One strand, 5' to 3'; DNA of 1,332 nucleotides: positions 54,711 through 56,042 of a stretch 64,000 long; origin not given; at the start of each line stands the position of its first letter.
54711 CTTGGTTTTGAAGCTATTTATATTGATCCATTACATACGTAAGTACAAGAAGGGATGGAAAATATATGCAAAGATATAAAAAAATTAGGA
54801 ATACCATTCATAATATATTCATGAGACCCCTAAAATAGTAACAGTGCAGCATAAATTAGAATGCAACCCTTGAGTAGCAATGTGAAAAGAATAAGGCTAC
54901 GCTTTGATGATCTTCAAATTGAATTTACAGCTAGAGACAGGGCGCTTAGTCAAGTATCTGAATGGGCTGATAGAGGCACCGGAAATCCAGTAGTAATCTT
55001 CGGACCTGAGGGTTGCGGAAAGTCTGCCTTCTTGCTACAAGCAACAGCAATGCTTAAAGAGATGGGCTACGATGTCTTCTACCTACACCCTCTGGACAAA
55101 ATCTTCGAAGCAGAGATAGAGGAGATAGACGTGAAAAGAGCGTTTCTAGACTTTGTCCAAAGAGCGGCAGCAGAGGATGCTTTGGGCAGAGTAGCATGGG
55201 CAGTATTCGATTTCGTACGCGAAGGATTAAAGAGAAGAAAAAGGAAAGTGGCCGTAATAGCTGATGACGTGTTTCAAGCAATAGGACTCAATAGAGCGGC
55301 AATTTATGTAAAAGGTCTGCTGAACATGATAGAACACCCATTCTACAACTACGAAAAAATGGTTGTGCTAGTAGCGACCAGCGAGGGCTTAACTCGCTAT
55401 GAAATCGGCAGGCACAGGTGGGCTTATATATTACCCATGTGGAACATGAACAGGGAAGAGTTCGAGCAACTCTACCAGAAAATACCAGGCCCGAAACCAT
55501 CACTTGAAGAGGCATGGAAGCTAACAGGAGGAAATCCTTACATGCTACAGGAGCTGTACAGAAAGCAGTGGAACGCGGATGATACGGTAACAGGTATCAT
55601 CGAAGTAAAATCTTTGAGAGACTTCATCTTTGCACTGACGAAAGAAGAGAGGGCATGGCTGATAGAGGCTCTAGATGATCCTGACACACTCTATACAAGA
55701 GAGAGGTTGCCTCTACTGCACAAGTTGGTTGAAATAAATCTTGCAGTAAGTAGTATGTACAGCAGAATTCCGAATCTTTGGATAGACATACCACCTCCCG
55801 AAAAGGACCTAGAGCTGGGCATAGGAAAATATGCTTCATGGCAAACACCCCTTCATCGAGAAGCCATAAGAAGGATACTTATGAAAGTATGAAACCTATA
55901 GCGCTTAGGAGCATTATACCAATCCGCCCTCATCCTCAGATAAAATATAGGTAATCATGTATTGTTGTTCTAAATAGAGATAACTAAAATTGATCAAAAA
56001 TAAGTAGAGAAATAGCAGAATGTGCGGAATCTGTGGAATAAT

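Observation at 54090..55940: Foreign GC-rich island encoding a retropepsin-like protease and an archaeal AAA ATPase, plus a truncated duplicate, inserted inside the glycan-biosynthesis locus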

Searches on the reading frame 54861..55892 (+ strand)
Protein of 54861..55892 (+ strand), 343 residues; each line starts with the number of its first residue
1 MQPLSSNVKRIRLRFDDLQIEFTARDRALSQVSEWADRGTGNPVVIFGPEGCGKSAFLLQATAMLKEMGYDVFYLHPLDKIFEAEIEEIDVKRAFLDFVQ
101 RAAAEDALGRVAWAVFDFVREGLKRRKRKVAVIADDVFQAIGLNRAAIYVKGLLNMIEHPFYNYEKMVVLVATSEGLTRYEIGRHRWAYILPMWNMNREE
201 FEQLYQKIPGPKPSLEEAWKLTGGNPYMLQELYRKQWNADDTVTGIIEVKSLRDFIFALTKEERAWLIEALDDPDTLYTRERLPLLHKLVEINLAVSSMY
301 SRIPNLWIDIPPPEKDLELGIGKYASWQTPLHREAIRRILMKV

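Call 3: search_protein_families(library=pfam, proteins=[window:54861-55892:+], max_evalue=0.1)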
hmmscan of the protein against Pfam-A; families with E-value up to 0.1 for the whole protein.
window:54861-55892:+ (343 aa): 9 families
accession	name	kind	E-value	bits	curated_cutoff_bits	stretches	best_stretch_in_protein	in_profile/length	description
PF01637.24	ATPase_2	-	2.5e-64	217.6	33.2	1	22-232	1-225/225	ATPase domain predominantly from Archaea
PF25199.1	nSTAND_NTPase5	-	3.8e-05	24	34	1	21-133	21-129/145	Novel STAND NTPase 5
PF13191.12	AAA_16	-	0.0041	18.1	32.6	1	22-68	2-51/167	AAA ATPase domain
PF10236.15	DAP3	-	0.0064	16.2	23.1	1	34-77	16-59/311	Mitochondrial ribosomal death-associated protein 3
PF00308.24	Bac_DnaA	-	0.018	15.7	23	1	28-76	22-71/162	Bacterial DnaA ATPAse domain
PF20720.3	nSTAND3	-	0.031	14.4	27.2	1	43-85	19-61/155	Novel STAND NTPase 3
PF13401.12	AAA_22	-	0.04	14.7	27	1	40-136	4-92/130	AAA domain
PF13173.12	AAA_14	-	0.063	13.7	27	0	42-98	3-57/129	AAA domain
PF00910.28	RNA_helicase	-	0.082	13.8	21.5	0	44-71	1-29/105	RNA helicase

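Call 4: search_protein_families(library=ncbifam, proteins=[window:54861-55892:+], max_evalue=0.1)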
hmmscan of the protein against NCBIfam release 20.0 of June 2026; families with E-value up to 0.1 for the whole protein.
window:54861-55892:+ (343 aa): 11 families
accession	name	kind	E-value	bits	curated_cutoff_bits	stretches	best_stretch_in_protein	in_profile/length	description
TIGR03420.1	DnaA_homol_Hda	equivalog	5.5e-05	22.8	194.8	1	26-88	23-84/226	DnaA regulatory inactivator Hda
NF009087.0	PRK12422.1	equivalog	0.0026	17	657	1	31-76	131-176/455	chromosomal replication initiator protein DnaA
TIGR02868.1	CydC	equivalog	0.0045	15.7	329.05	1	7-65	329-385/530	thiol reductant ABC exporter subunit CydC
NF002981.0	PRK03695.1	equivalog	0.0053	16.2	281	1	39-103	24-85/253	vitamin B12 ABC transporter ATP-binding protein BtuD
NF008653.0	PRK11650.1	subfamily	0.019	14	432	1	14-64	5-52/357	sn-glycerol-3-phosphate ABC transporter ATP-binding protein UgpC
NF003230.0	PRK04195.1-6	equivalog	0.025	13.3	441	1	35-89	33-84/494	replication factor C large subunit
NF006038.0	PRK08181.1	subfamily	0.029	13.6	317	1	24-81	92-147/271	transposase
NF009067.0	PRK12402.1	equivalog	0.036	13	317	1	22-102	17-98/340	replication factor C small subunit 2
TIGR02315.1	ABC_phnC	equivalog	0.059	12.8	266.1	1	13-67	2-54/243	phosphonate ABC transporter ATP-binding protein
NF005982.0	PRK08084.1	equivalog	0.097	12.2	268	0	29-89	33-92/235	DnaA inactivator Hda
NF047389.1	ATPase_Sll1717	subfamily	0.099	11.7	75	0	39-76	27-56/454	P-loop ATPase, Sll1717 family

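Call 5: search_protein_families(library=padloc, proteins=[window:54861-55892:+], max_evalue=0.1)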
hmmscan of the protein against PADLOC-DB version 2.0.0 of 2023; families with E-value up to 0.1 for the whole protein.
window:54861-55892:+ (343 aa): 2 families
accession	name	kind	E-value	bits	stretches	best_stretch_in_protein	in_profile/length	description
PDLC04140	mad8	-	0.0063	14.1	1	35-79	21-67/314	mads_8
PDLC04787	PDC-S01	-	0.047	10.5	1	21-70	9-56/412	-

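Call 12: find_homologous_proteins(query=window:54861-55892:+)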
Query window:54861-55892:+ (343 aa): 1303 proteins with E <= 0.001 among 4597 candidates; the best 120 are listed.
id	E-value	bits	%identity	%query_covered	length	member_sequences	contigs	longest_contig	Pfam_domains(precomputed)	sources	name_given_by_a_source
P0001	1.5e-224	762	100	98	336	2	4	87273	PF01637.25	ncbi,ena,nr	ncbi:MAG: ATP-binding protein [Thermoproteota archaeon]|nr:ATP-binding protein [Thermoproteota archa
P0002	2.6e-205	699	89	100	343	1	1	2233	PF01637.25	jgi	jgi:energy-coupling factor transporter ATP-binding protein EcfA2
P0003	1.4e-203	693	88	100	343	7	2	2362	PF01637.25,PF25199.2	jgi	jgi:energy-coupling factor transporter ATP-binding protein EcfA2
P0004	2.6e-203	692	88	100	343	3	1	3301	PF01637.25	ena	-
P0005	8.6e-203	691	88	99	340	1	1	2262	PF01637.25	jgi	jgi:energy-coupling factor transporter ATP-binding protein EcfA2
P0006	1.8e-202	690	88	99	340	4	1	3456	PF01637.25,PF25199.2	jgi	jgi:energy-coupling factor transporter ATP-binding protein EcfA2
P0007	2.7e-202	689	88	99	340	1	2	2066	PF01637.25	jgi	jgi:energy-coupling factor transporter ATP-binding protein EcfA2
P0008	3.5e-202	689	87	100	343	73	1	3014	PF01637.25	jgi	jgi:hypothetical protein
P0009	4.0e-202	688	88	99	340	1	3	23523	PF01637.25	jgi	jgi:energy-coupling factor transporter ATP-binding protein EcfA2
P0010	9.9e-202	687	88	99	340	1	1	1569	PF01637.25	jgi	jgi:energy-coupling factor transporter ATP-binding protein EcfA2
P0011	1.4e-201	687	88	99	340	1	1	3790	PF01637.25,PF25199.2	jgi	jgi:energy-coupling factor transporter ATP-binding protein EcfA2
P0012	1.4e-200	683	88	99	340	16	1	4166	PF01637.25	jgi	jgi:energy-coupling factor transporter ATP-binding protein EcfA2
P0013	9.1e-200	681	87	99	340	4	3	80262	PF01637.25,PF25199.2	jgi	jgi:energy-coupling factor transporter ATP-binding protein EcfA2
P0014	1.0e-199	681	87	99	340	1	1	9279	PF01637.25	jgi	-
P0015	2.7e-197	673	87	97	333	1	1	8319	PF01637.25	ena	-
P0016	2.7e-197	673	87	97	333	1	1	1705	PF01637.25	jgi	jgi:energy-coupling factor transporter ATP-binding protein EcfA2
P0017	2.8e-197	672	88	97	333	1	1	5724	PF01637.25,PF25199.2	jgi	jgi:energy-coupling factor transporter ATP-binding protein EcfA2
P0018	4.0e-196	669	87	97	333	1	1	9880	PF01637.25,PF25199.2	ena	-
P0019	1.4e-195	667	85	99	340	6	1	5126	PF01637.25,PF25199.2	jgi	jgi:energy-coupling factor transporter ATP-binding protein EcfA2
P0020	3.4e-194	662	86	97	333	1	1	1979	PF01637.25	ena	-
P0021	6.3e-194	661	86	97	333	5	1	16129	PF01637.25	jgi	-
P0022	2.5e-193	659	86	97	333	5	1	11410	PF01637.25,PF25199.2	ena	-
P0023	2.7e-193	659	86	97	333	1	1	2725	PF01637.25,PF25199.2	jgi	jgi:energy-coupling factor transporter ATP-binding protein EcfA2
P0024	3.1e-193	659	87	97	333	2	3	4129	PF01637.25,PF25199.2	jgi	jgi:energy-coupling factor transporter ATP-binding protein EcfA2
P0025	9.8e-192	654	84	97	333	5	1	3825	PF01637.25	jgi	jgi:energy-coupling factor transporter ATP-binding protein EcfA2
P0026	4.0e-187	639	84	97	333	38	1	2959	PF01637.25,PF25199.2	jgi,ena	jgi:Archaeal ATPase.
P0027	9.4e-183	625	78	100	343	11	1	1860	PF01637.25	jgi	-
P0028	2.3e-177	607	86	91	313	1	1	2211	PF01637.25,PF25199.2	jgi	jgi:energy-coupling factor transporter ATP-binding protein EcfA2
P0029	6.5e-163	559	72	98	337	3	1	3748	PF01637.25,PF25199.2,PF13191.13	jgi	jgi:energy-coupling factor transporter ATP-binding protein EcfA2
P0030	2.2e-159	548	70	98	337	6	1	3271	PF01637.25,PF25199.2,PF13191.13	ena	-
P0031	2.2e-157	541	84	81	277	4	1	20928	PF01637.25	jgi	-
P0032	2.3e-150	518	67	98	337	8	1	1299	PF01637.25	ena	-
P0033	1.9e-148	512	66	97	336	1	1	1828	PF01637.25,PF25199.2,PF13191.13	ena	-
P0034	3.3e-148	511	66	97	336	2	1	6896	PF01637.25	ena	-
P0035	1.6e-147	509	65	97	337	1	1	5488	PF01637.25,PF25199.2,PF13191.13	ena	-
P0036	1.9e-147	509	64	98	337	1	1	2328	PF01637.25,PF25199.2,PF13191.13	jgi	jgi:energy-coupling factor transporter ATP-binding protein EcfA2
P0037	5.0e-144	497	64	98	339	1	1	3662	PF01637.25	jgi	jgi:hypothetical protein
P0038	6.8e-144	497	64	97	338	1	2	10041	PF01637.25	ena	-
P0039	3.4e-143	495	64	97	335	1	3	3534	PF13401.13,PF01637.25,PF25199.2,PF13191.13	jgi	jgi:energy-coupling factor transporter ATP-binding protein EcfA2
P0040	5.8e-143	494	62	98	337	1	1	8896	PF01637.25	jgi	jgi:GTPase SAR1 family protein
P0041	2.3e-142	492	63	98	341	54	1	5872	PF01637.25,PF25199.2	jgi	jgi:Archaeal ATPase.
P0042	4.2e-142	491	64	97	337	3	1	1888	PF01637.25,PF25199.2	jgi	-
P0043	7.9e-142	490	65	97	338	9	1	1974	PF01637.25,PF25199.2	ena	-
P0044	1.4e-141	489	63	98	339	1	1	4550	PF01637.25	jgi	-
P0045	1.5e-141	489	62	98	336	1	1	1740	PF00004.36,PF01637.25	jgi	jgi:hypothetical protein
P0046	2.4e-141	489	63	98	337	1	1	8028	PF01637.25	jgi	jgi:GTPase SAR1 family protein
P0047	2.6e-141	488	82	77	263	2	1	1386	PF01637.25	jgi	-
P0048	2.9e-141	488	63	98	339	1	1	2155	PF01637.25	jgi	jgi:hypothetical protein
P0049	3.2e-141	488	62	97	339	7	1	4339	PF01637.25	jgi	jgi:energy-coupling factor transporter ATP-binding protein EcfA2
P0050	3.4e-141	488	63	98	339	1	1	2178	PF01637.25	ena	-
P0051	3.6e-141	488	63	98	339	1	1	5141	PF01637.25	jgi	-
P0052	5.1e-141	487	62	97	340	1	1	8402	PF01637.25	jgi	jgi:hypothetical protein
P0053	6.1e-141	487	61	97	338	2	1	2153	PF01637.25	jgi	jgi:GTPase SAR1 family protein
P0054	6.5e-141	487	64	98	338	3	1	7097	PF01637.25,PF25199.2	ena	-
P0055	8.3e-141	487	61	98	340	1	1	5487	PF01637.25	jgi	-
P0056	1.1e-140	486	62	97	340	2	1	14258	PF01637.25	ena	-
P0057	1.4e-140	486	62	98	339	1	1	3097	PF01637.25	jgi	-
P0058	1.4e-140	486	62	98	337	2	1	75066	PF01637.25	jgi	-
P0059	2.7e-140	485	62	97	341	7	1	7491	PF01637.25,PF25199.2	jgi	jgi:hypothetical protein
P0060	3.1e-140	485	62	98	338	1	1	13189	PF01637.25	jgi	jgi:energy-coupling factor transporter ATP-binding protein EcfA2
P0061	3.3e-140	485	63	96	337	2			PF01637.25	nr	nr:MAG: ATPase AAA [Thermoproteus sp. AZ2]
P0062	4.0e-140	485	62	98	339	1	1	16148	PF01637.25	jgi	-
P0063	4.4e-140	484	64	98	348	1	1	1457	PF01637.25,PF25199.2,PF13191.13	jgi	-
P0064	7.7e-140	484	62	98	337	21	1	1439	PF01637.25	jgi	jgi:energy-coupling factor transporter ATP-binding protein EcfA2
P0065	1.0e-139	483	62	97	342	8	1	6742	PF01637.25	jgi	jgi:hypothetical protein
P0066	1.4e-139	483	61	98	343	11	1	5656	PF01637.25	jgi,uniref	uniref:AAA family ATPase n=1 Tax=Ignisphaera aggregans TaxID=334771 RepID=A0A7J2U0T4_9CREN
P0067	1.7e-139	483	61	97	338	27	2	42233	PF01637.25,PF25199.2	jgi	-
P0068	1.8e-139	482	61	98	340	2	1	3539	PF01637.25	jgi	-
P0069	1.9e-139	482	61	98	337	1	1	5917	PF01637.25,PF25199.2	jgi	-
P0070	1.9e-139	482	61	98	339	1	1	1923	PF01637.25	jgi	jgi:GTPase SAR1 family protein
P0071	2.4e-139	482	63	97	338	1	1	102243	PF13401.13,PF01637.25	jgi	jgi:hypothetical protein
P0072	2.4e-139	482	62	97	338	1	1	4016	PF01637.25,PF25199.2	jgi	jgi:hypothetical protein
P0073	2.7e-139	482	62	98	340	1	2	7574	PF01637.25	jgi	jgi:GTPase SAR1 family protein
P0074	3.3e-139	482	62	97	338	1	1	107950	PF01637.25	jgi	jgi:GTPase SAR1 family protein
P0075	4.0e-139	481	63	97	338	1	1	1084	PF13401.13,PF01637.25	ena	-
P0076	5.2e-139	481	61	97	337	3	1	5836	PF01637.25,PF25199.2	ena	-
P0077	7.5e-139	480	61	97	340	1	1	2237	PF01637.25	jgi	-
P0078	8.1e-139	480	61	97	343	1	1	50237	PF01637.25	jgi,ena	-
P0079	1.0e-138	480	63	98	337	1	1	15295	PF01637.25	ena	-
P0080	1.1e-138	480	63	98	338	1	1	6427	PF01637.25,PF13191.13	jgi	-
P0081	1.2e-138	480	61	98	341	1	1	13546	PF01637.25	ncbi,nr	ncbi:MAG: ATP-binding protein [Desulfurococcales archaeon]|nr:ATP-binding protein [Desulfurococcales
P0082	1.8e-138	479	61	97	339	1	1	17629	PF01637.25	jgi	jgi:hypothetical protein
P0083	2.2e-138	479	62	97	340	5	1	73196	PF01637.25,PF25199.2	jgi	jgi:GTPase SAR1 family protein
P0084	2.5e-138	479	63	97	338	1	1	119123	PF13401.13,PF01637.25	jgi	jgi:hypothetical protein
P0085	6.2e-138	477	62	97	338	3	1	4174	PF01637.25,PF25199.2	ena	-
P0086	8.9e-138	477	60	97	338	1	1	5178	PF01637.25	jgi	-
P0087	9.1e-138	477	62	97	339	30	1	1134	PF01637.25,PF25199.2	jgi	jgi:hypothetical protein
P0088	1.2e-137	476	61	97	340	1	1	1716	PF01637.25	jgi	jgi:GTPase SAR1 family protein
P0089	1.3e-137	476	62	98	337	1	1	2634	PF01637.25,PF13191.13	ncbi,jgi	jgi:energy-coupling factor transporter ATP-binding protein EcfA2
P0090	2.2e-137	476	61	98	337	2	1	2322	PF01637.25,PF13191.13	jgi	-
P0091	3.1e-137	475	61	98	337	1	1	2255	PF01637.25,PF13191.13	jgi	jgi:energy-coupling factor transporter ATP-binding protein EcfA2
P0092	3.5e-137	475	60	97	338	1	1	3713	PF01637.25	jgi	jgi:GTPase SAR1 family protein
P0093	3.8e-137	475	61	97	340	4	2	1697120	PF01637.25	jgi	jgi:hypothetical protein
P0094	8.5e-137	474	60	98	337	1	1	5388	PF01637.25,PF13191.13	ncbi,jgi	jgi:hypothetical protein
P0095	1.4e-136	473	62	97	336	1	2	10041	PF01637.25,PF25199.2,PF13191.13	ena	-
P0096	2.1e-136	472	62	97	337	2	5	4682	PF01637.25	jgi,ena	-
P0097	2.3e-136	472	60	97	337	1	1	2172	PF13401.13,PF01637.25,PF13191.13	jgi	jgi:energy-coupling factor transporter ATP-binding protein EcfA2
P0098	3.3e-136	472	61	99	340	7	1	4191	PF01637.25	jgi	jgi:hypothetical protein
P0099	4.1e-136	471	61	98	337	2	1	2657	PF01637.25,PF25199.2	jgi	jgi:energy-coupling factor transporter ATP-binding protein EcfA2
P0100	4.3e-136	471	59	97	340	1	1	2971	PF01637.25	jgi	jgi:GTPase SAR1 family protein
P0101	5.5e-136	471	61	98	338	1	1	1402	PF01637.25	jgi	-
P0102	5.8e-136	471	61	98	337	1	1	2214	PF01637.25,PF25199.2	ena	-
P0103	1.6e-135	469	60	97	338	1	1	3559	PF01637.25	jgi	-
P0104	1.9e-135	469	60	98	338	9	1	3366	PF01637.25,PF25199.2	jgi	jgi:energy-coupling factor transporter ATP-binding protein EcfA2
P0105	2.6e-135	469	61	97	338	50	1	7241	PF01637.25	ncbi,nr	ncbi:MAG: ATP-binding protein [Vulcanisaeta sp.]|nr:ATP-binding protein [Vulcanisaeta sp.]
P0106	3.2e-135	468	60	97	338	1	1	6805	PF01637.25,PF25199.2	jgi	-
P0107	3.6e-135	468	61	98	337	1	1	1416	PF01637.25,PF13191.13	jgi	jgi:energy-coupling factor transporter ATP-binding protein EcfA2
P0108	3.7e-135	468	60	97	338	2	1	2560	PF01637.25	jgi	-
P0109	8.1e-135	467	59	98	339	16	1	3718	PF01637.25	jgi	jgi:GTPase SAR1 family protein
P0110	9.1e-135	467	60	97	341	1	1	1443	PF01637.25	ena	-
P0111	1.2e-134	467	60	97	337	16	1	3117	PF01637.25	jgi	jgi:energy-coupling factor transporter ATP-binding protein EcfA2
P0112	1.4e-134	466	60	97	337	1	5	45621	PF01637.25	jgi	jgi:hypothetical protein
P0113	1.5e-134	466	59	98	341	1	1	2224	PF01637.25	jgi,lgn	jgi:GTPase SAR1 family protein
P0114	1.7e-134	466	60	97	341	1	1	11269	PF01637.25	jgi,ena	-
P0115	8.5e-134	464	61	97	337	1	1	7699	PF01637.25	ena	-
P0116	1.1e-133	463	61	97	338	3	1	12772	PF01637.25,PF25199.2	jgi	jgi:energy-coupling factor transporter ATP-binding protein EcfA2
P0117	1.2e-133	463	60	98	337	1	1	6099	PF01637.25,PF13191.13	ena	-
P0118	1.8e-133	463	60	97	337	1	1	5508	PF01637.25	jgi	jgi:hypothetical protein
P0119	2.4e-133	462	60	97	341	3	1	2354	PF01637.25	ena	-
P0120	4.3e-133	461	60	97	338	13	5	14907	PF01637.25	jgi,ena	-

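Call 15: find_encoding_contigs(protein=P0013, flank=8000, max_places=4)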
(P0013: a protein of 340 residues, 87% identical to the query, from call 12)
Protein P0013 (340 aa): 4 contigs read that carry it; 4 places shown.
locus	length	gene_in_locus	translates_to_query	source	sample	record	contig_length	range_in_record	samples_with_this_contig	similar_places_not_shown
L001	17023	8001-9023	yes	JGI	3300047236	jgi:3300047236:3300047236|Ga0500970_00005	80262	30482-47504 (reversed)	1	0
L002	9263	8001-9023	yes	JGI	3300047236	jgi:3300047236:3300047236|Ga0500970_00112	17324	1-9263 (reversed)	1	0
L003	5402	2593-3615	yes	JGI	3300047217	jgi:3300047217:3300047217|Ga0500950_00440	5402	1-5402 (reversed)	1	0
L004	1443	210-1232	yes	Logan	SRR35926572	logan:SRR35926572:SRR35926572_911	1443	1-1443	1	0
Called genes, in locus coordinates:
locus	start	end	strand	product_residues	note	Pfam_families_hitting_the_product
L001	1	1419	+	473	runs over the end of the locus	PF01943:Polysacc_synt, PF13440:Polysacc_synt_3, PF01554:MatE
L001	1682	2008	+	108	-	-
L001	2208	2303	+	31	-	-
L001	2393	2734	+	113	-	-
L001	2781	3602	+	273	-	PF18765:Polbeta, PF01934:HepT-like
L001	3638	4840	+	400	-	PF13439:Glyco_transf_4, PF00534:Glycos_transf_1, PF13692:Glyco_trans_1_4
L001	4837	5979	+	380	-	PF13439:Glyco_transf_4, PF13579:Glyco_trans_4_4, PF00534:Glycos_transf_1, PF13692:Glyco_trans_1_4, PF13524:Glyco_trans_1_2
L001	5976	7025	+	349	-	PF01637:ATPase_2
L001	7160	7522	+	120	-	PF05168:HEPN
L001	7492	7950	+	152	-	PF01909:NTP_transf_2 (weak), PF18765:Polbeta (weak)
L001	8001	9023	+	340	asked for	PF01637:ATPase_2, PF25199:nSTAND_NTPase5 (faint)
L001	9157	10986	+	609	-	PF13522:GATase_6, PF12481:DUF3700 (weak), PF13537:GATase_7, PF00733:Asn_synthase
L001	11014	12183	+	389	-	PF00534:Glycos_transf_1, PF20706:GT4-conflict (weak), PF13692:Glyco_trans_1_4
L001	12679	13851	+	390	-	PF13439:Glyco_transf_4, PF20706:GT4-conflict (weak), PF00534:Glycos_transf_1, PF13692:Glyco_trans_1_4, PF13524:Glyco_trans_1_2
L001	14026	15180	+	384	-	PF20706:GT4-conflict, PF00534:Glycos_transf_1, PF13692:Glyco_trans_1_4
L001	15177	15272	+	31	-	-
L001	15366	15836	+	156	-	PF00534:Glycos_transf_1, PF13692:Glyco_trans_1_4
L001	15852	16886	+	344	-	-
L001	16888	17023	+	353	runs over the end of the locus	PF13524:Glyco_trans_1_2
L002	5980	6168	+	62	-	PF01637:ATPase_2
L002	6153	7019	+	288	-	PF01637:ATPase_2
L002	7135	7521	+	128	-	PF05168:HEPN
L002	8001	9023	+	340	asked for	PF01637:ATPase_2, PF25199:nSTAND_NTPase5 (faint)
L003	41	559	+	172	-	PF00534:Glycos_transf_1, PF13524:Glyco_trans_1_2, PF13692:Glyco_trans_1_4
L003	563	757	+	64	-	PF01637:ATPase_2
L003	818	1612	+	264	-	PF01637:ATPase_2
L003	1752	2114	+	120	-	PF05168:HEPN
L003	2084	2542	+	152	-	PF01909:NTP_transf_2 (weak), PF18765:Polbeta (weak)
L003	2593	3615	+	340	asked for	PF01637:ATPase_2, PF25199:nSTAND_NTPase5 (faint)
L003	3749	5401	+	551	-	?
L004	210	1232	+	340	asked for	PF01637:ATPase_2, PF25199:nSTAND_NTPase5 (faint)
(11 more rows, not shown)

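Call 16: find_encoding_contigs(protein=P0009, flank=8000, max_places=4)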
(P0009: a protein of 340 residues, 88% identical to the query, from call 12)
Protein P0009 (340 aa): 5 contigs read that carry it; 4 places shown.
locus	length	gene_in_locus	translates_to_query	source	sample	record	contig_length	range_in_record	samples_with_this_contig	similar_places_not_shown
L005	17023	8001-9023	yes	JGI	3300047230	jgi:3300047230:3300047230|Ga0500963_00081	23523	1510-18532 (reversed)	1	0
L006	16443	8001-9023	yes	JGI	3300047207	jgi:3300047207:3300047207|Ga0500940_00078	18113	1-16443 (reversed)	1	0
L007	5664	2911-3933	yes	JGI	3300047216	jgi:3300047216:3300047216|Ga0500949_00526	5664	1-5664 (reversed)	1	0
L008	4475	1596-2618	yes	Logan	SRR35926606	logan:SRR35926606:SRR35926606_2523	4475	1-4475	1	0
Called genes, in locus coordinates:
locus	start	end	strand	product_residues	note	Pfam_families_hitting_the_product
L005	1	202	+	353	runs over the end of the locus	PF01073:3Beta_HSD, PF01370:Epimerase, PF02719:Polysacc_synt_2 (weak), PF07993:NAD_binding_4, PF13460:NAD_binding_10 (faint), PF16363:GDP_Man_Dehyd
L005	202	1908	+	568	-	PF02543:Carbam_trans_N, PF16861:Carbam_trans_C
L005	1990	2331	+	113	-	-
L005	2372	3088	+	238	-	PF18765:Polbeta, PF01934:HepT-like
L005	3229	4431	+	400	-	PF13439:Glyco_transf_4, PF00534:Glycos_transf_1, PF13692:Glyco_trans_1_4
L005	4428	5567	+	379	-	PF13439:Glyco_transf_4, PF13579:Glyco_trans_4_4, PF00534:Glycos_transf_1, PF13692:Glyco_trans_1_4, PF13524:Glyco_trans_1_2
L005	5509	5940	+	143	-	PF13650:Asp_protease_2 (weak), PF13975:gag-asp_proteas (weak)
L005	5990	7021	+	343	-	PF01637:ATPase_2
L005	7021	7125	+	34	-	-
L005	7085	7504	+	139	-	PF05168:HEPN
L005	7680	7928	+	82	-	-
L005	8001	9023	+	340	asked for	PF01637:ATPase_2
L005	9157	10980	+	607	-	PF13522:GATase_6, PF12481:DUF3700, PF13537:GATase_7, PF00733:Asn_synthase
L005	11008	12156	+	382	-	PF00534:Glycos_transf_1, PF20706:GT4-conflict (weak), PF13692:Glyco_trans_1_4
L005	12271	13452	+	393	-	PF00534:Glycos_transf_1, PF13692:Glyco_trans_1_4, PF13524:Glyco_trans_1_2 (faint)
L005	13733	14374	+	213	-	PF13489:Methyltransf_23, PF13847:Methyltransf_31, PF08241:Methyltransf_11, PF08242:Methyltransf_12, PF13649:Methyltransf_25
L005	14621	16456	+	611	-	-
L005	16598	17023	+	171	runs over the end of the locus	PF00535:Glycos_transf_2, PF10111:Glyco_tranf_2_2, PF13641:Glyco_tranf_2_3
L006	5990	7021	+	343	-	PF01637:ATPase_2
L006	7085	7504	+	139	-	PF05168:HEPN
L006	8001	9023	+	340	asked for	PF01637:ATPase_2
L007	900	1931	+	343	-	PF01637:ATPase_2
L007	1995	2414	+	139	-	PF05168:HEPN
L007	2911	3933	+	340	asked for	PF01637:ATPase_2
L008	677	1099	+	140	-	PF05168:HEPN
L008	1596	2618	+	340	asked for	PF01637:ATPase_2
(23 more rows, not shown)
